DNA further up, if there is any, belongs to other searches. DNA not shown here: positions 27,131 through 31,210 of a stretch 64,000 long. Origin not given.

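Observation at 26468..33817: Compact operon of uncharacterised membrane proteins: two zinc-ribbon proteins bracket a 1259-aa giant, with a lectin-like lipoprotein and a mini-TM protein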

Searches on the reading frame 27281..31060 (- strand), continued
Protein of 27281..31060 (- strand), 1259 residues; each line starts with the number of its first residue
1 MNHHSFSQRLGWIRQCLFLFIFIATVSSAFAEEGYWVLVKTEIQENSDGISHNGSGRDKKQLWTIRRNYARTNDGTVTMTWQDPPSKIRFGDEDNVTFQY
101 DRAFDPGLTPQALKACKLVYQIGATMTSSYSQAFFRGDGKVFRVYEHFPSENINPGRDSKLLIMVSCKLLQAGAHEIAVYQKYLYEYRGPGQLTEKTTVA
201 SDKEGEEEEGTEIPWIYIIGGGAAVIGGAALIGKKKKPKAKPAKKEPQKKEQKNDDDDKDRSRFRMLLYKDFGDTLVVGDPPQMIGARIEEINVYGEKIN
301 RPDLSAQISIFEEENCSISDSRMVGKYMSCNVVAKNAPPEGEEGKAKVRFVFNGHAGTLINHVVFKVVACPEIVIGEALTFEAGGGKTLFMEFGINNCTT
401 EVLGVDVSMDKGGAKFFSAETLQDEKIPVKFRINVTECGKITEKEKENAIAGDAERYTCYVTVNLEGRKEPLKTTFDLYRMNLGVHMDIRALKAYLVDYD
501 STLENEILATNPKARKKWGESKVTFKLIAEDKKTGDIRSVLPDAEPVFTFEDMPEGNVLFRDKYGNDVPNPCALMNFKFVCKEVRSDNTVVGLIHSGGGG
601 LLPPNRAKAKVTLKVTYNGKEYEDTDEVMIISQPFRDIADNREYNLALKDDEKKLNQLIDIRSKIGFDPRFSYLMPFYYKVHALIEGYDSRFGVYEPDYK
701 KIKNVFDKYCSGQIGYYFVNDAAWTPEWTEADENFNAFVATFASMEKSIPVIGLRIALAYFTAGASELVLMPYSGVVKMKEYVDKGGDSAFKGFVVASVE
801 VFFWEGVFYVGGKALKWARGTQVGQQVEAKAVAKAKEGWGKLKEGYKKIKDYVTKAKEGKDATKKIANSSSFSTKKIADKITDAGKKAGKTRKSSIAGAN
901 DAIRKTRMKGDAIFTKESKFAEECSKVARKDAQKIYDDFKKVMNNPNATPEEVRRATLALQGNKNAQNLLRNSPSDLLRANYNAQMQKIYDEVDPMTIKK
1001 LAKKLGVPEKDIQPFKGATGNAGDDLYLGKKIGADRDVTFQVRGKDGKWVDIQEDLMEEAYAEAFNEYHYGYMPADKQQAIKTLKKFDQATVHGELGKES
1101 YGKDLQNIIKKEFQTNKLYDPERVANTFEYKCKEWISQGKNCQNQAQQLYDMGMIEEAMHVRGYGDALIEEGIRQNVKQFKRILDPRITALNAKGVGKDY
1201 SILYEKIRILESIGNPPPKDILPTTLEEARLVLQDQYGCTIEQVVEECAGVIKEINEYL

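Call 87: search_protein_families(library=pfam, proteins=[L090:1101-2513:+, L090:2630-3022:+, L090:3184-3918:+, L090:3941-4366:+, L090:4416-5513:+, L090:5533-10260:+, L090:11064-11945:+, L090:11939-12394:+, L090:12597-13553:+, L090:13592-14794:+], max_evalue=0.001)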
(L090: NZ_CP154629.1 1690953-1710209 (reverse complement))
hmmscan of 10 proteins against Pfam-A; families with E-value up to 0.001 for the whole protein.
L090:1101-2513:+ (471 aa): 1 family
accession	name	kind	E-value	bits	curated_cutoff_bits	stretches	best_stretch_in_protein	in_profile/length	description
PF19677.4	DUF6179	-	3.7e-85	285.8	25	1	68-338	1-272/272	Family of unknown function (DUF6179)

L090:2630-3022:+ (131 aa): 2 families
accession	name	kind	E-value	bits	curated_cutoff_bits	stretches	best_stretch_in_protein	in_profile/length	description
PF00903.31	Glyoxalase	-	2.7e-18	66.9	20.6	1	5-129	2-121/121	Glyoxalase/Bleomycin resistance protein/Dioxygenase superfamily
PF13669.12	Glyoxalase_4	-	1.5e-08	35.3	27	1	7-113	2-104/109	Glyoxalase/Bleomycin resistance protein/Dioxygenase superfamily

L090:3184-3918:+ (245 aa): 1 family
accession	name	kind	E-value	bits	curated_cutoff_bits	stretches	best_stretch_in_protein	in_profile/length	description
PF13240.11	Zn_Ribbon_1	-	0.0001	22.4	25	1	14-34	1-21/23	zinc-ribbon domain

L090:3941-4366:+ (142 aa): 0 families

L090:4416-5513:+ (366 aa): 3 families
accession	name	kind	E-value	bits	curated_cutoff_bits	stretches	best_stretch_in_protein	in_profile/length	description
PF13240.11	Zn_Ribbon_1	-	9.1e-07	28.9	25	1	341-363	1-23/23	zinc-ribbon domain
PF13248.11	Zn_ribbon_3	-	4e-05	23.4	27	1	342-362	5-25/26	zinc-ribbon domain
PF12773.13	DZR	-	0.00013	22.5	27.3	1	339-360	24-45/45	Double zinc ribbon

L090:5533-10260:+ (1576 aa): 0 families

L090:11064-11945:+ (294 aa): 3 families
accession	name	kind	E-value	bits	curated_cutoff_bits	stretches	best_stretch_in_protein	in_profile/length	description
PF00072.30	Response_reg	-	2.3e-21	76.5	30.2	1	12-121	2-110/111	Response regulator receiver domain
PF13690.11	CheX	-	2.1e-13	50.6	27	1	177-262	1-81/94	Chemotaxis phosphatase CheX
PF04509.17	CheC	-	3.9e-07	30.4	22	1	223-254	7-37/38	CheC-like family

L090:11939-12394:+ (152 aa): 2 families
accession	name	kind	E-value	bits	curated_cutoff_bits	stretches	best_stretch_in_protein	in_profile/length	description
PF13690.11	CheX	-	1.8e-16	60.4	27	1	45-138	4-93/94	Chemotaxis phosphatase CheX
PF04509.17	CheC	-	1.6e-08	34.8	22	1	84-120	1-38/38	CheC-like family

L090:12597-13553:+ (319 aa): 6 families
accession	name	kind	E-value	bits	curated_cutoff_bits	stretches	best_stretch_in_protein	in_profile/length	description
PF01370.27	Epimerase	-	5.7e-28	98.4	20.9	1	4-241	1-239/240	NAD dependent epimerase/dehydratase family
PF16363.11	GDP_Man_Dehyd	-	1.5e-21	77.7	27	1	5-307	1-332/332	GDP-mannose 4,6 dehydratase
PF04321.23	RmlD_sub_bind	-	1.4e-16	60.9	27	1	3-154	2-137/287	RmlD substrate binding domain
PF01073.25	3Beta_HSD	-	4e-06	26.5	22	1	5-123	1-122/280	3-beta hydroxysteroid dehydrogenase/isomerase family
PF07993.18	NAD_binding_4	-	1.5e-05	24.7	20.1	1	56-211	78-247/258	Male sterility protein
PF02719.21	Polysacc_synt_2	-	4.7e-05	23.2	20.2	1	4-157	1-153/293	Polysaccharide biosynthesis protein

L090:13592-14794:+ (401 aa): 2 families
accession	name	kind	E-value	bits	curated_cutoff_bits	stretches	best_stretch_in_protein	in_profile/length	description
PF00155.27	Aminotran_1_2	-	1.2e-66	225.8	19.7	1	50-391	3-361/361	Aminotransferase class I and II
PF01053.26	Cys_Met_Meta_PP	-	1.5e-06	27.5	27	1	95-223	54-181/381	Cys/Met metabolism PLP-dependent enzyme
